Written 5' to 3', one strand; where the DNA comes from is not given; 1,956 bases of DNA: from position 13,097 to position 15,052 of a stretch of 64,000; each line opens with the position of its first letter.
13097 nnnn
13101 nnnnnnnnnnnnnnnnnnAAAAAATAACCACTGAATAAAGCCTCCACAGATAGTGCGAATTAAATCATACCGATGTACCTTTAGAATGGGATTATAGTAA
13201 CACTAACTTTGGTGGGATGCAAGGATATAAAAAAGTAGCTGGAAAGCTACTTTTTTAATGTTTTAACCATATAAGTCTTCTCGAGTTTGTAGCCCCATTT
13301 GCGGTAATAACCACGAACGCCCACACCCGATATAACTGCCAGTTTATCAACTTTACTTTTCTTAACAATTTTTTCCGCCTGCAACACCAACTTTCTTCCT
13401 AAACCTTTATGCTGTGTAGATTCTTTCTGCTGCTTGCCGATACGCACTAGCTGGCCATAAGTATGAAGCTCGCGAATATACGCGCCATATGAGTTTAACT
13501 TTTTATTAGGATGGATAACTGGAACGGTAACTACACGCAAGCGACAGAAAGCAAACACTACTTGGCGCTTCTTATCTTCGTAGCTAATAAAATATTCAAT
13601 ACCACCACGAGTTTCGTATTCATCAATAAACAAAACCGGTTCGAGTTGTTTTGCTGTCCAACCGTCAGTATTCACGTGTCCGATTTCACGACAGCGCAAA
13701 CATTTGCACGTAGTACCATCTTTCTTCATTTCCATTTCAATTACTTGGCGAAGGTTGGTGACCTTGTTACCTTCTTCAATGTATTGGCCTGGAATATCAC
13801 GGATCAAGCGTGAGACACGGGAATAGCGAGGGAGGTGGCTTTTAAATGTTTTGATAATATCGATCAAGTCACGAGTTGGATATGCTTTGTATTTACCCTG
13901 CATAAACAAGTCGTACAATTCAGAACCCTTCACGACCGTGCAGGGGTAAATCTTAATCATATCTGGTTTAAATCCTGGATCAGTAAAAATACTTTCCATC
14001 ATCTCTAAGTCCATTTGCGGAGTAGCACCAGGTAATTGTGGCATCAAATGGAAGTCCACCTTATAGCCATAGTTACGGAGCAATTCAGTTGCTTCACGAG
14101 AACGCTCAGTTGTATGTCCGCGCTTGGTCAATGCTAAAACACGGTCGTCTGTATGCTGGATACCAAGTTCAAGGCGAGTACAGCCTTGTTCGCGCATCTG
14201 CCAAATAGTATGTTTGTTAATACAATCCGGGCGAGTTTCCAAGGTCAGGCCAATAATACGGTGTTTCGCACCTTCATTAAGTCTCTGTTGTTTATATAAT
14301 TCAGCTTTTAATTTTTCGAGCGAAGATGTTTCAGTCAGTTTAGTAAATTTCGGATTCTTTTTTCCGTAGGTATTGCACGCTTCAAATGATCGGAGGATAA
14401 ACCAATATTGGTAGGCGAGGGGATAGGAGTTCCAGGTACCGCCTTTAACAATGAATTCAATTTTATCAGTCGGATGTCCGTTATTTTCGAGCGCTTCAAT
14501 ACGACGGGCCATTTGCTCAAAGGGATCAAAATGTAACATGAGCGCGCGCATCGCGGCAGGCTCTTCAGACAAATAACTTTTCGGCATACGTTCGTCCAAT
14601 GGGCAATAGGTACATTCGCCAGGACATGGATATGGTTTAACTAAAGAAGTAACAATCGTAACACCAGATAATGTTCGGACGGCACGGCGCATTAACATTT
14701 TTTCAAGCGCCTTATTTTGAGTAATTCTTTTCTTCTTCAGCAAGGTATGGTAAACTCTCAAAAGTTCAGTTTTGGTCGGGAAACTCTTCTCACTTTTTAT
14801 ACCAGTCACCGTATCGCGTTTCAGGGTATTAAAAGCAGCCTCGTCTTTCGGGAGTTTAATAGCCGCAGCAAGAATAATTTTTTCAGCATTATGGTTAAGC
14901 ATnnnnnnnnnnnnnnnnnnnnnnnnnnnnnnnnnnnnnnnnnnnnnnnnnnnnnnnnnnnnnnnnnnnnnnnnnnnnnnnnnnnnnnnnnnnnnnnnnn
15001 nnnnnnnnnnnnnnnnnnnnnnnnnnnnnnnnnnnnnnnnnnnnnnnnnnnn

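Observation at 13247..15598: Divergent, start-codon-overlapping Elp3 and Trm9/ALKBH8-like methyltransferase pair, implying an mcm5U-type tRNA wobble pathway in a bacterium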

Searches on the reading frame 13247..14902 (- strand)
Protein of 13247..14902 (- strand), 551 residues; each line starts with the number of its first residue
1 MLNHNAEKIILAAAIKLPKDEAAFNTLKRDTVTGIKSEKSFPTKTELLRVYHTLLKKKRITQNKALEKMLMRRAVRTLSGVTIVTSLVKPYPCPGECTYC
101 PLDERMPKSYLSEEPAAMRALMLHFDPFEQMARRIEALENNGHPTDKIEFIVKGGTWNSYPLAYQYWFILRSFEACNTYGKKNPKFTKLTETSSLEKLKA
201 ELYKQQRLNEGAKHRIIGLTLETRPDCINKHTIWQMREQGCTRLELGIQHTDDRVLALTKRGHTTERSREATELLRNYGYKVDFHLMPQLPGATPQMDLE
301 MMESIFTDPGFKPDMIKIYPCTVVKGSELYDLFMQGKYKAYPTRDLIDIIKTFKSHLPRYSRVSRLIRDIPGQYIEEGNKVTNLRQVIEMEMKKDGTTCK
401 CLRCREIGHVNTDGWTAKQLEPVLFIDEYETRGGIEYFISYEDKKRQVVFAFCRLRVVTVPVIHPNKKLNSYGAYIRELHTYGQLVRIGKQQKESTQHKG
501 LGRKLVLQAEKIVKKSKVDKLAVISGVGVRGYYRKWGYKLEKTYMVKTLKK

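Call 3: search_protein_families(library=pfam, proteins=[window:13247-14902:-], max_evalue=0.01)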
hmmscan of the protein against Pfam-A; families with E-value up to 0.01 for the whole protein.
window:13247-14902:- (551 aa): 3 families
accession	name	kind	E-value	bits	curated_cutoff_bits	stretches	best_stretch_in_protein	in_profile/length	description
PF16199.10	Radical_SAM_C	-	7.9e-19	68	31.9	1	313-394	1-85/85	Radical_SAM C-terminal domain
PF04055.27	Radical_SAM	-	4.5e-14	53.4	29.5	1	93-303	7-164/166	Radical SAM superfamily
PF00583.31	Acetyltransf_1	-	0.0027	18.4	20.7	0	494-538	69-116/116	Acetyltransferase (GNAT) family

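Call 4: search_protein_families(library=ncbifam, proteins=[window:13247-14902:-], max_evalue=0.01)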
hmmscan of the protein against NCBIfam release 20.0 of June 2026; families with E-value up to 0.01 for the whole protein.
window:13247-14902:- (551 aa): 21 families
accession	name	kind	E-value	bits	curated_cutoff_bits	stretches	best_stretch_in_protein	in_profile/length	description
TIGR01211.1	ELP3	subfamily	1.7e-160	534.9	350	1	26-549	11-522/522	tRNA uridine(34) 5-carboxymethylaminomethyl modification radical SAM/GNAT enzyme Elp3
TIGR01212.1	TIGR01212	equivalog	7e-21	74.6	180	1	212-383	105-277/302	tRNA modification radical SAM protein MnmL/YtqA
TIGR03994.1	rSAM_HemZ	equivalog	1.7e-09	37.3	321.4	1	216-350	172-303/401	coproporphyrinogen dehydrogenase HemZ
NF006067.1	PRK08208.1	equivalog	4.5e-08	32.5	380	1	202-329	110-235/427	STM4012 family radical SAM protein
TIGR00539.1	hemN_rel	equivalog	7e-08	31.9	205.4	1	194-330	69-198/361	radical SAM family heme chaperone HemW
TIGR04013.1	B12_SAM_MJ_1487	hypoth_equivalog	1.3e-07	30.9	251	1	222-297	246-322/382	TIGR04013 family B12-binding domain/radical SAM domain-containing protein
NF006060.0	PRK08207.1-3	equivalog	1.4e-07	30.7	653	1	215-350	239-374/477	coproporphyrinogen III oxidase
TIGR01210.1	TIGR01210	equivalog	8.9e-06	25.1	212.15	1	214-352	101-241/313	archaeosine biosynthesis radical SAM protein RaSEA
TIGR00538.1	hemN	equivalog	1.3e-05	24.2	324.95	1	199-319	125-238/454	oxygen-independent coproporphyrinogen III oxidase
NF005133.0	PRK06582.1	equivalog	3.4e-05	23.1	597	1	218-345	99-222/390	coproporphyrinogen III oxidase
NF004567.0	PRK05904.1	equivalog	5.7e-05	22.5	355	1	218-294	91-168/353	coproporphyrinogen III oxidase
TIGR04014.1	B12_SAM_MJ_0865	equivalog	8.3e-05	21.5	360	1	223-307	251-334/434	methyl-coenzyme M reductase glutamine C-methyltransferase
NF006066.0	PRK08207.2-5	equivalog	0.00023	19.9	1117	1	220-328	284-391/518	coproporphyrinogen III oxidase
TIGR04107.1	rSAM_HutW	equivalog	0.00066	18.6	400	1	219-341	130-250/419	heme anaerobic degradation radical SAM methyltransferase ChuW/HutW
TIGR00089.1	TIGR00089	subfamily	0.0011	17.9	251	1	225-278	231-286/429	MiaB/RimO family radical SAM methylthiotransferase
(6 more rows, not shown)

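Call 6: search_solved_structures(query=window:13247-14902:-, max_evalue=0.001)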
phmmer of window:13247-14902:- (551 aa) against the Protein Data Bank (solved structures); distinct sequences matched with E-value up to 0.001: 9.
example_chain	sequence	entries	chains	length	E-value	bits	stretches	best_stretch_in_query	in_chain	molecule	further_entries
6ia8_A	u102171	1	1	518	4.2e-118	398.4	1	54-548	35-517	Histone acetyltransferase, ELP3 family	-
6iaz_A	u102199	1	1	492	5.2e-118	398.1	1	56-548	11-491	Histone acetyltransferase, ELP3 family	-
6iad_A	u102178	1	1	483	1e-117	397.1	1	63-548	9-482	Histone acetyltransferase, ELP3 family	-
5l7j_A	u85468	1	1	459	6.9e-111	374.6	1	71-549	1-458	ELP3 family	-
6ia6_A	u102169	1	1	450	1e-99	337.7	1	72-549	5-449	ELP3 family, ELP3 family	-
5l7l_A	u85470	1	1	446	1.2e-99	337.5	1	71-549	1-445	ELP3 family, ELP3 family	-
8ptx_C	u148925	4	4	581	1.7e-91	310.6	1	64-550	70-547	Elongator complex protein 3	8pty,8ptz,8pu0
8avg_C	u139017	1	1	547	1.6e-90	307.4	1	65-550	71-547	Elongator complex protein 3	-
6qk7_C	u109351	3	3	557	1e-89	304.7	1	66-548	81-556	Elongator complex protein 3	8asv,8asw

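Call 57: search_solved_structures(query=window:13247-14902:-, max_evalue=1e-100, show_alignments=1)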
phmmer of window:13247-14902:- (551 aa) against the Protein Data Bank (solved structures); distinct sequences matched with E-value up to 1e-100: 4.
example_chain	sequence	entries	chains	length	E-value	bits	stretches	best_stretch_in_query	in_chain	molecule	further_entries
6ia8_A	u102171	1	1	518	4.2e-118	398.4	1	54-548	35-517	Histone acetyltransferase, ELP3 family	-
6iaz_A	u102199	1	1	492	5.2e-118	398.1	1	56-548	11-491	Histone acetyltransferase, ELP3 family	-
6iad_A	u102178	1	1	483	1e-117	397.1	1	63-548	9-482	Histone acetyltransferase, ELP3 family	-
5l7j_A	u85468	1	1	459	6.9e-111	374.6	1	71-549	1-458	ELP3 family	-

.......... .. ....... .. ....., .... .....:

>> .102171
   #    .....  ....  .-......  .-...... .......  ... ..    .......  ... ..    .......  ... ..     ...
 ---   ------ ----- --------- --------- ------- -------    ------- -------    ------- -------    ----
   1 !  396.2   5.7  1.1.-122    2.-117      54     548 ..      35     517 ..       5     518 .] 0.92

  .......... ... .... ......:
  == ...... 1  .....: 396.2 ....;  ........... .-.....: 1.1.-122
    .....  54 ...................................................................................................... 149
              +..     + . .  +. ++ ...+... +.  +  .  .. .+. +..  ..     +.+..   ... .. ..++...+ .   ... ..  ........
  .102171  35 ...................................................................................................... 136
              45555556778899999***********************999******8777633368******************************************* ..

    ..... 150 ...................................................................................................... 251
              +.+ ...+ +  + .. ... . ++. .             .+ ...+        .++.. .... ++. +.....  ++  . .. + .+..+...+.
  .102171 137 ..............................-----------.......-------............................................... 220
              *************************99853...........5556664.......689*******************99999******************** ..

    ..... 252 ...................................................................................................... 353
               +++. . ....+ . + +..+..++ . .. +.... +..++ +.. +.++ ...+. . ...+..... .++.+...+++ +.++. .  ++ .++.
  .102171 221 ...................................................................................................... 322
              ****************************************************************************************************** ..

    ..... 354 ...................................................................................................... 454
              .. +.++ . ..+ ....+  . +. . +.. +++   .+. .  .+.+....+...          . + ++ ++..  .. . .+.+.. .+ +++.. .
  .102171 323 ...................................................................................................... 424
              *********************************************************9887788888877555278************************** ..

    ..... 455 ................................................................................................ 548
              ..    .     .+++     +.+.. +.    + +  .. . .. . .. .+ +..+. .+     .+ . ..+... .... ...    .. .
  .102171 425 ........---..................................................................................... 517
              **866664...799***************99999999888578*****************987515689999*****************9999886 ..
